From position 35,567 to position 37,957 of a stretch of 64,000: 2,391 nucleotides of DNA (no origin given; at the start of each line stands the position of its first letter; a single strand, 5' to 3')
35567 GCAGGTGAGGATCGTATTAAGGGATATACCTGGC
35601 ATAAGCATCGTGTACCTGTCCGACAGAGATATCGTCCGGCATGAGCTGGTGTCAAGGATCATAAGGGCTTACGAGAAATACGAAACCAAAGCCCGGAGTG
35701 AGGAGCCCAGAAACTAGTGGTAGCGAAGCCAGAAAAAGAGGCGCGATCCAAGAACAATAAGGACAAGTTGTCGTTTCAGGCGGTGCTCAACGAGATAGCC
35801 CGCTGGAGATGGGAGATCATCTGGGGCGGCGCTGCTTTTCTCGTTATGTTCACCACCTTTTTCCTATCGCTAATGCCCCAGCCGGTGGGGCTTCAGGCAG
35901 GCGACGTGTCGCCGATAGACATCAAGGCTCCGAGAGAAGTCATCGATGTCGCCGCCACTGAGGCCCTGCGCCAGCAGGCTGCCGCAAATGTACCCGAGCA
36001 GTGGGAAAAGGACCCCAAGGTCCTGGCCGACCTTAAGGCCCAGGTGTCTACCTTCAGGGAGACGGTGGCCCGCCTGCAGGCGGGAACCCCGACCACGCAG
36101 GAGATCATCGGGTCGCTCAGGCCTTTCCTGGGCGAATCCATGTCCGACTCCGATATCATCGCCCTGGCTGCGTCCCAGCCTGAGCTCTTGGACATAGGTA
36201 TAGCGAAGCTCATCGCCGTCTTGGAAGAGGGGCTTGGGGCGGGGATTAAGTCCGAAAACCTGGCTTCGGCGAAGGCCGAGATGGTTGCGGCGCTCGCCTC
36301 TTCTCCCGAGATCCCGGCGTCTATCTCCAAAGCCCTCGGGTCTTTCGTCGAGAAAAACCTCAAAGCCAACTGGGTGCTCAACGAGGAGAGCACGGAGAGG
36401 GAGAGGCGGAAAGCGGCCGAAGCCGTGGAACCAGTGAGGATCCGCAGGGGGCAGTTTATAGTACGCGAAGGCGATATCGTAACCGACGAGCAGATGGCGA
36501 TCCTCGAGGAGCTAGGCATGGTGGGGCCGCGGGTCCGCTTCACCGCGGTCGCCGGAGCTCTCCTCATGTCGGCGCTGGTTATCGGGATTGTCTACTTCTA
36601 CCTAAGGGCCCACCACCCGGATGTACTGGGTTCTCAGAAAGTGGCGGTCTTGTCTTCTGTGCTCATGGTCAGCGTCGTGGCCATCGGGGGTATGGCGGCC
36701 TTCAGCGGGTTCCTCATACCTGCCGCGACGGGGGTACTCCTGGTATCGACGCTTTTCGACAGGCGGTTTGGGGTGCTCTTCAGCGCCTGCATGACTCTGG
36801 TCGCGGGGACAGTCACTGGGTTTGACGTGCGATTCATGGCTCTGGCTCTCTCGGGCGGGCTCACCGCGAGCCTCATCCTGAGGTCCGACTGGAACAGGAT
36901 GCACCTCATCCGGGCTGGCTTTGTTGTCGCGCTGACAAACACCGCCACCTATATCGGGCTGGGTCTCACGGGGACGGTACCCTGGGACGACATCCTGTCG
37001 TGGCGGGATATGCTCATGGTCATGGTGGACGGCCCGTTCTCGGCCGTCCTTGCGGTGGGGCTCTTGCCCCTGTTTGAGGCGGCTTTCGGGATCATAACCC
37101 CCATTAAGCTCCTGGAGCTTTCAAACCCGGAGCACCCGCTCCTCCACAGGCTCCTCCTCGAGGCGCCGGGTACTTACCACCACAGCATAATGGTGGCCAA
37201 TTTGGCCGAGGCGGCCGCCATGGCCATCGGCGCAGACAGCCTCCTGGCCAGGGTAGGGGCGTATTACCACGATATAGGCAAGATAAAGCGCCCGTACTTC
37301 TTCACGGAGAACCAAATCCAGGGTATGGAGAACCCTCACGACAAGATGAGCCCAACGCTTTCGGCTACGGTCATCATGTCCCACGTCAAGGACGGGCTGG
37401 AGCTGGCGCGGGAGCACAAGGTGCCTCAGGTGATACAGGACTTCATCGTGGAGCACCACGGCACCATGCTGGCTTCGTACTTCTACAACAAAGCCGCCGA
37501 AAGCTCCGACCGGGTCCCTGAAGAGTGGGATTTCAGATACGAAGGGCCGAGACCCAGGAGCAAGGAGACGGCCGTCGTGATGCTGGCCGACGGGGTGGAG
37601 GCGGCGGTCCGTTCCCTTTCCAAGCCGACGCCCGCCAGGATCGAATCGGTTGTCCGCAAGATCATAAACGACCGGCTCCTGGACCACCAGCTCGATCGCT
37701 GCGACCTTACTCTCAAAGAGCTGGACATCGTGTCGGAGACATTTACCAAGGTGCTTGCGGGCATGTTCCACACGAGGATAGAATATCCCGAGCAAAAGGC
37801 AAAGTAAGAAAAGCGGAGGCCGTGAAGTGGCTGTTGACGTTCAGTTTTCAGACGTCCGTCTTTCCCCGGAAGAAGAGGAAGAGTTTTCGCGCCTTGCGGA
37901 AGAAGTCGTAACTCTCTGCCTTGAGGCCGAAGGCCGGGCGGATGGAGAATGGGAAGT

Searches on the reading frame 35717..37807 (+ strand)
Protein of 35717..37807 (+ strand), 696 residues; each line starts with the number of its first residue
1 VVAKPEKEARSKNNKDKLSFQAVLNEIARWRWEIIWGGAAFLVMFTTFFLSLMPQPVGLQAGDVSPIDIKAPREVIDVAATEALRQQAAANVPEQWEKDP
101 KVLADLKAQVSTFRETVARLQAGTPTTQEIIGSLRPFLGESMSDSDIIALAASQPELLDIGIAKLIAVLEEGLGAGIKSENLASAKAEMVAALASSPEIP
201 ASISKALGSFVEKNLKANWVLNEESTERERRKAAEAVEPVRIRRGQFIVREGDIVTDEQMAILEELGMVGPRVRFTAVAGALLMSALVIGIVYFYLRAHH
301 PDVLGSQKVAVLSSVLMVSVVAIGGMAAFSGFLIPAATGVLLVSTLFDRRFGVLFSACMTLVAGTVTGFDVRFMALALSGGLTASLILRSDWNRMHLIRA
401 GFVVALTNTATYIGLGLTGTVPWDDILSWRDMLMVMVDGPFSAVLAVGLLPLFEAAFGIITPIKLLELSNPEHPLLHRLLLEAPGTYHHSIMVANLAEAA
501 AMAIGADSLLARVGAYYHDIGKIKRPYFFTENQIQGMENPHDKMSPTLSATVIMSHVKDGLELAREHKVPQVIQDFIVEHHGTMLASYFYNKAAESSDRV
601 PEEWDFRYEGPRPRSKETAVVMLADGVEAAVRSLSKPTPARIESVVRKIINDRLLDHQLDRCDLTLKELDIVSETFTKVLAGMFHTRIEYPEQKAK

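Call 8: search_protein_families(library=pfam, proteins=[window:35717-37807:+])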
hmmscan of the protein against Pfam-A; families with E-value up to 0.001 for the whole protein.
window:35717-37807:+ (696 aa): 3 families
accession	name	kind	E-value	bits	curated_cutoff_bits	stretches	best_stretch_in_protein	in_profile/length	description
PF07697.16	7TMR-HDED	-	2e-43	149.4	27.6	1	60-269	1-223/224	7TM-HD extracellular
PF07698.17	7TM-7TMR_HD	-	1.7e-31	110.1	29.4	1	276-461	2-190/190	7TM receptor with intracellular HD hydrolase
PF01966.28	HD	-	1.1e-18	68.1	22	1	486-629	1-115/116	HD domain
